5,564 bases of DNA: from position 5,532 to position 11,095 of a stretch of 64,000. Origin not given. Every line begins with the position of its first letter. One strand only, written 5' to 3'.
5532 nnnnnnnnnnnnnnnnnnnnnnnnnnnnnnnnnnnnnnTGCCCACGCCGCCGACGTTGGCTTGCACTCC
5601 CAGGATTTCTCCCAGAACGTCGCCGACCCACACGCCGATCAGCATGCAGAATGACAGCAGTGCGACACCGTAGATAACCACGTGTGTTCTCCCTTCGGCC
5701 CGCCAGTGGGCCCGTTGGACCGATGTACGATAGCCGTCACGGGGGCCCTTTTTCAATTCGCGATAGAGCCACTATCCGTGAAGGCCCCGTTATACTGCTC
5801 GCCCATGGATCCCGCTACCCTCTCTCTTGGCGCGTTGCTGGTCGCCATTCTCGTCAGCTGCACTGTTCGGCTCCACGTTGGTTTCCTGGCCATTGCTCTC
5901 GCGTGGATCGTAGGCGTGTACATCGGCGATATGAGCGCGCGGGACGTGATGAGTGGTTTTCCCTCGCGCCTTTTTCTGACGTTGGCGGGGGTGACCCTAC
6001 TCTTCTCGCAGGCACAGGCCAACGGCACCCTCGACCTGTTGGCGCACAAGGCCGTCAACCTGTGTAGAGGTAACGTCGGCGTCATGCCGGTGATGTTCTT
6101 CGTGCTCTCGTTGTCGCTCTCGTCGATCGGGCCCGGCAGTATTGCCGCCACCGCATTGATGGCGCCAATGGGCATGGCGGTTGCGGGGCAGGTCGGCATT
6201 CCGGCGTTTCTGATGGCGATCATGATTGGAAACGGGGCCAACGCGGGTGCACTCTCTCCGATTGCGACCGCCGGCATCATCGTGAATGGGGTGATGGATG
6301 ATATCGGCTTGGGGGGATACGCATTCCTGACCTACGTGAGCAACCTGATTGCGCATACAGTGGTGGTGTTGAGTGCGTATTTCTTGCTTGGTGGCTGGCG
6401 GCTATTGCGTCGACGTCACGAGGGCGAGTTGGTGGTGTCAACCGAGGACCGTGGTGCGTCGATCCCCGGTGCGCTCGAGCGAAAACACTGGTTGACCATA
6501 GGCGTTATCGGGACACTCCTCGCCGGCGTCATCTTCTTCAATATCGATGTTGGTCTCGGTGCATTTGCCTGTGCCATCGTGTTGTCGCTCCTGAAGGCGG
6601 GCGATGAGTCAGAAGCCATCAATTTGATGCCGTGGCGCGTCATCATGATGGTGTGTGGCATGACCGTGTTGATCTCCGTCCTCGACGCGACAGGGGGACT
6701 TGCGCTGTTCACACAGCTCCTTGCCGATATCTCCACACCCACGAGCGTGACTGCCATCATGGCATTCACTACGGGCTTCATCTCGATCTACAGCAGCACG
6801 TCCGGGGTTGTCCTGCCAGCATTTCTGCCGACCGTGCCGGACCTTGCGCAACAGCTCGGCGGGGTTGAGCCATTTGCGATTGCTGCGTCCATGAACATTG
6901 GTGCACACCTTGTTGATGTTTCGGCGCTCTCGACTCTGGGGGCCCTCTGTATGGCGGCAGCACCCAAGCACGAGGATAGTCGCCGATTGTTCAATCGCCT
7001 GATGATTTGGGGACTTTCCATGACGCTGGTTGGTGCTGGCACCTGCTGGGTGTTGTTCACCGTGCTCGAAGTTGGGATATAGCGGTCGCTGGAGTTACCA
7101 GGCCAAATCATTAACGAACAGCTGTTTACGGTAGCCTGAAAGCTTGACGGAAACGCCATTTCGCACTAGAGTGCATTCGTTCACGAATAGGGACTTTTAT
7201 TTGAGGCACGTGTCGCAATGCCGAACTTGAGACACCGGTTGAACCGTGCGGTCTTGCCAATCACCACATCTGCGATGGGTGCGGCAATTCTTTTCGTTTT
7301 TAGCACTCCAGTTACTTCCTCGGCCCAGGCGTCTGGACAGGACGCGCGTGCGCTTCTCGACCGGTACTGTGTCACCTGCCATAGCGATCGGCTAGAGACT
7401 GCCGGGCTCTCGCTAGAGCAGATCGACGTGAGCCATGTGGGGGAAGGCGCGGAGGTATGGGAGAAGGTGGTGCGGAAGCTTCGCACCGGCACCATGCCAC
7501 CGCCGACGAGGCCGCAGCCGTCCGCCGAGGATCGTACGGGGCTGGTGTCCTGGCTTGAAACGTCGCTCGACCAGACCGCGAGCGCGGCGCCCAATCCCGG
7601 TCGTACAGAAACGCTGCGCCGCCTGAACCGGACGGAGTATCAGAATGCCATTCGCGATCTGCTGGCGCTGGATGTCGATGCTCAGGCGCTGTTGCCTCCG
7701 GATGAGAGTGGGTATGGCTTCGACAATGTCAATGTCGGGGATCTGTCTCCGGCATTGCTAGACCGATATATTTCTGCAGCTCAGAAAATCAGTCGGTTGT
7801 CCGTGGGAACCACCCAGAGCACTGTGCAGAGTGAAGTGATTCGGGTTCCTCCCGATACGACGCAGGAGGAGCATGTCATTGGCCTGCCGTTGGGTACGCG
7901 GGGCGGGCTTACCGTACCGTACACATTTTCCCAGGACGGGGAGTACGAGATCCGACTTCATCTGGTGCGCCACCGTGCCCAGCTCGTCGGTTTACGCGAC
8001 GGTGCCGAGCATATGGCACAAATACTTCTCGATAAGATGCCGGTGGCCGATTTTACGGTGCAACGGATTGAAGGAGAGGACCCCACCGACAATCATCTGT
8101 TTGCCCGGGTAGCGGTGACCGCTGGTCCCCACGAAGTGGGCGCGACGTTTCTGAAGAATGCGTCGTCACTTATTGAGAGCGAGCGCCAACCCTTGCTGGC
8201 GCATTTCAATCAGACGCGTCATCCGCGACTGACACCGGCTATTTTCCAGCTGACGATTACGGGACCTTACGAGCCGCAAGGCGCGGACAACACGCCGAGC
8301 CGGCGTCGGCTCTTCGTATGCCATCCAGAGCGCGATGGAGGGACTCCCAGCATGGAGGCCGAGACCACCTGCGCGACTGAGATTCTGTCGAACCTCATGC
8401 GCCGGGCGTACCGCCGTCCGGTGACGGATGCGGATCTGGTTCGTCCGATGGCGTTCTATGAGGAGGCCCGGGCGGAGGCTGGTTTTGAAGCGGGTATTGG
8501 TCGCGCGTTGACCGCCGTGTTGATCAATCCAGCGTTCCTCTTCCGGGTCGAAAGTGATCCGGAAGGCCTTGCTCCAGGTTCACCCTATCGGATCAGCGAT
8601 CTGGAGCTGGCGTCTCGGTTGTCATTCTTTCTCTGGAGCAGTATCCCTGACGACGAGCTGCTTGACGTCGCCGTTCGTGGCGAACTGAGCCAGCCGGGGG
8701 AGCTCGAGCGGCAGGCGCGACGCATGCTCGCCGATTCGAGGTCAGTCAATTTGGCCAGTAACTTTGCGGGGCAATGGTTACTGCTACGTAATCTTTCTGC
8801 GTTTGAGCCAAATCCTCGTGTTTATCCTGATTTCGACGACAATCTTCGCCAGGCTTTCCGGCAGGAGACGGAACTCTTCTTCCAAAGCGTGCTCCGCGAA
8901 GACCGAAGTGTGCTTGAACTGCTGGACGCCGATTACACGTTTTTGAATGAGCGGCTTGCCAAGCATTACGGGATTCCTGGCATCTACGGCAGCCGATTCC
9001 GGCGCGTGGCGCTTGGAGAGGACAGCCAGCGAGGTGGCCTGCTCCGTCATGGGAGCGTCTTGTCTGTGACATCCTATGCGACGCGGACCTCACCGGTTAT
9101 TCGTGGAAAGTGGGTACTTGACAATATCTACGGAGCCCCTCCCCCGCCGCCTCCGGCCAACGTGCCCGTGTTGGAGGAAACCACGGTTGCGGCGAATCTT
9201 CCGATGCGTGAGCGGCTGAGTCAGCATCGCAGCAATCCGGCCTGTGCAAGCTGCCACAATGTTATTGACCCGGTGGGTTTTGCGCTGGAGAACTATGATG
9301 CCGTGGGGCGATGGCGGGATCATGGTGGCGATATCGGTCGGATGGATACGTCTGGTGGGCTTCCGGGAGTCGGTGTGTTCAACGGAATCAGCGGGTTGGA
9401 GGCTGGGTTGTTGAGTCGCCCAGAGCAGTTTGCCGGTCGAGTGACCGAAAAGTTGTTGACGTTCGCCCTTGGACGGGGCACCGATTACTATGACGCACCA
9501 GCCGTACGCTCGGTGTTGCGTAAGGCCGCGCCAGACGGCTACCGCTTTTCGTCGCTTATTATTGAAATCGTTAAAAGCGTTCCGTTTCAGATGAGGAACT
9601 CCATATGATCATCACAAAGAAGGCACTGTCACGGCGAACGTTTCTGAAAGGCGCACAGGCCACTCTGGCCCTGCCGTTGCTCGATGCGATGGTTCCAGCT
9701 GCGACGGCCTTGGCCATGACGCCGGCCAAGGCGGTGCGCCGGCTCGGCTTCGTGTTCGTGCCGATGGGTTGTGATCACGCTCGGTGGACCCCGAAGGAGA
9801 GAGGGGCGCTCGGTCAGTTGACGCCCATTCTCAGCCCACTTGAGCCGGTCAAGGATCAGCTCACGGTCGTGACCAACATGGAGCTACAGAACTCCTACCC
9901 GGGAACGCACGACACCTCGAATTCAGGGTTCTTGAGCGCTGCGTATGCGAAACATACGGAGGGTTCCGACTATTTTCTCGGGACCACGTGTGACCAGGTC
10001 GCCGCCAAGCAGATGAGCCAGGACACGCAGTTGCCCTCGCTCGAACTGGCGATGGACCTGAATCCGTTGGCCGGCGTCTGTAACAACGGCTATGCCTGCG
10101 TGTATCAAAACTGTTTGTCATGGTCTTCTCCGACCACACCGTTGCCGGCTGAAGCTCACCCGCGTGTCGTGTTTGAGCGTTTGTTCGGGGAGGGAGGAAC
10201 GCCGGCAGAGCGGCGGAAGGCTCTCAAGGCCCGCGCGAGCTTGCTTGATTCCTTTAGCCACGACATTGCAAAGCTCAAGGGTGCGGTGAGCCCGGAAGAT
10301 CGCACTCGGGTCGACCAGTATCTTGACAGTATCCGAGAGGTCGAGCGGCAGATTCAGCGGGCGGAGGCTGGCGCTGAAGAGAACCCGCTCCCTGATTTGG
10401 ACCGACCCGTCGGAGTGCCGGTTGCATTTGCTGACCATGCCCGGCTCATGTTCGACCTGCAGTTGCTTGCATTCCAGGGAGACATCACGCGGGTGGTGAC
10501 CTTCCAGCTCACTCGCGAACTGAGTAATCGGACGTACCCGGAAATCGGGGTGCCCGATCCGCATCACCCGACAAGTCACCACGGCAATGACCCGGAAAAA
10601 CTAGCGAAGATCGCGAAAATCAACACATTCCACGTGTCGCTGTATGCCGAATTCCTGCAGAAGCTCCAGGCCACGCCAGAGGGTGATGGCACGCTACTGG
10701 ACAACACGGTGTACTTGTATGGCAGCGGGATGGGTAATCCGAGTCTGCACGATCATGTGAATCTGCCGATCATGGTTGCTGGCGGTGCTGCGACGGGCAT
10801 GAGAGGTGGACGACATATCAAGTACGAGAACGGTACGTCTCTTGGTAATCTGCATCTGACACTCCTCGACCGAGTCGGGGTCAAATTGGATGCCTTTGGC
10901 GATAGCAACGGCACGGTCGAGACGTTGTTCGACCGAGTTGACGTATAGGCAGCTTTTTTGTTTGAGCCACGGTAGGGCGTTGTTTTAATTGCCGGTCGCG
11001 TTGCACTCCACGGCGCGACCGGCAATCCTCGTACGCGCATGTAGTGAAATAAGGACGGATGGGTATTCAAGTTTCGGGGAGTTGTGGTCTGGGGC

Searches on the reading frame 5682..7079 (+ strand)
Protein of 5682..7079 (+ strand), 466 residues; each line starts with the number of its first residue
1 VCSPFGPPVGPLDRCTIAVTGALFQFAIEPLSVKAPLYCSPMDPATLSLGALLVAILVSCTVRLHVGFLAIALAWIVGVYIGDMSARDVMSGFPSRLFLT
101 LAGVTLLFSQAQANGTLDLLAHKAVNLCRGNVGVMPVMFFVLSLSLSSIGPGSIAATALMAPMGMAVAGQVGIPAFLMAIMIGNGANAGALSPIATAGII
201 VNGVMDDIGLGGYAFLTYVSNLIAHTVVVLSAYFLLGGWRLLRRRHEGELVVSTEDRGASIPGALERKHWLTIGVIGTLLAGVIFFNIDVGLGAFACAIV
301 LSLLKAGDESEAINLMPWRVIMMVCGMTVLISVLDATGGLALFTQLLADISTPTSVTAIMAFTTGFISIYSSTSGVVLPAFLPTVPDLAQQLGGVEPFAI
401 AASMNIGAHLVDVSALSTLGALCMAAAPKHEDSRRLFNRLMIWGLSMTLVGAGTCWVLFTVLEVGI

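Call 16: search_protein_families(library=pfam, proteins=[window:5682-7079:+], max_evalue=0.001)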
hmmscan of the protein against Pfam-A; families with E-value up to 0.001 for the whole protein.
window:5682-7079:+ (466 aa): 2 families
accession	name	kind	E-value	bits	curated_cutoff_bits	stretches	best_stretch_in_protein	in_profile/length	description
PF07158.17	MatC_N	-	6.4e-33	114.3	23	1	42-190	1-149/149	Dicarboxylate carrier protein MatC N-terminus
PF03600.22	CitMHS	-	1e-23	84.5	31.9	1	57-402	4-333/336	Citrate transporter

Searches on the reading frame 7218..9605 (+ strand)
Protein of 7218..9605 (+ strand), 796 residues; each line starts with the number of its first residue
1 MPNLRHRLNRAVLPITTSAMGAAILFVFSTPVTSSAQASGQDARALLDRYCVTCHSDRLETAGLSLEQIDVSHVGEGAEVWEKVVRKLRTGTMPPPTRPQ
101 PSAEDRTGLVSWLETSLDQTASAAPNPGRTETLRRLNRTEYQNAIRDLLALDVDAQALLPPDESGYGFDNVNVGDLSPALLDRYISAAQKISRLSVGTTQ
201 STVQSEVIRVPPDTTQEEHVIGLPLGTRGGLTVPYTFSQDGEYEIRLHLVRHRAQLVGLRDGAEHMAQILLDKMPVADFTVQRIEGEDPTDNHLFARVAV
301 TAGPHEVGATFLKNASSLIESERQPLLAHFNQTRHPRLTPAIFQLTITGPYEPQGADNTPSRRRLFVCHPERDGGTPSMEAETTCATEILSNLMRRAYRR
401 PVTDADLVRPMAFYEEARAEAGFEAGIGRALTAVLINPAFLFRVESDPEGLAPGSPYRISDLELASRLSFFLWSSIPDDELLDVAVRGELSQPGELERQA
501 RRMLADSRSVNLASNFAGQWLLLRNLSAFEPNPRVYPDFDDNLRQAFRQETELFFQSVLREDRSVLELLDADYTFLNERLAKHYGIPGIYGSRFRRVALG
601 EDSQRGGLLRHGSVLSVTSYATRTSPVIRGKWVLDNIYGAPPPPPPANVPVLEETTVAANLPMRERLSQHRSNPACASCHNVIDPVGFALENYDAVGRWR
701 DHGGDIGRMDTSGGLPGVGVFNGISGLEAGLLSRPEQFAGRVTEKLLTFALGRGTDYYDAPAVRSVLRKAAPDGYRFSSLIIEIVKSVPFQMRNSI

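Call 16: search_protein_families(library=pfam, proteins=[window:7218-9605:+], max_evalue=0.001)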
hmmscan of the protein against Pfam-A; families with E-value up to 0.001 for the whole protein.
window:7218-9605:+ (796 aa): 7 families
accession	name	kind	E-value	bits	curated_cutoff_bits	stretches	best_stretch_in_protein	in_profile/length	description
PF07631.16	PSD4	-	1.2e-48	165.2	23.3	1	459-586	1-128/128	Protein of unknown function (DUF1592)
PF07627.16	PSCyt3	-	8.3e-38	129.1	27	1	605-702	1-97/98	Protein of unknown function (DUF1588)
PF07624.16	PSD2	-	1.5e-20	73.1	25.8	1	721-790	5-74/74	Protein of unknown function (DUF1585)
PF07626.16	PSD3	-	2.5e-20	73.1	23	1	134-193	1-61/65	Protein of unknown function (DUF1587)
PF07637.16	PSD5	-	2.9e-19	69.6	34.2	1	385-445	1-62/62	Protein of unknown function (DUF1595)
PF13442.11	Cytochrome_CBB3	-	4.7e-07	30.5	27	1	41-113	4-68/68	Cytochrome C oxidase, cbb3-type, subunit III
PF07635.16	PSCyt1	-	3.8e-05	24.7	22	1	51-96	1-58/59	Planctomycete cytochrome C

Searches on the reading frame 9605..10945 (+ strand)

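Call 16: search_protein_families(library=pfam, proteins=[window:9605-10945:+], max_evalue=0.001)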
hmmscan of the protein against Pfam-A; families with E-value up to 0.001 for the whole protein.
window:9605-10945:+ (447 aa): 1 family
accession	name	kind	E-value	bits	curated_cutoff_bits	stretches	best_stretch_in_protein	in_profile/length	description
PF07586.16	HXXSHH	-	3e-94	316.5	30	1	46-348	1-307/307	Protein of unknown function (DUF1552)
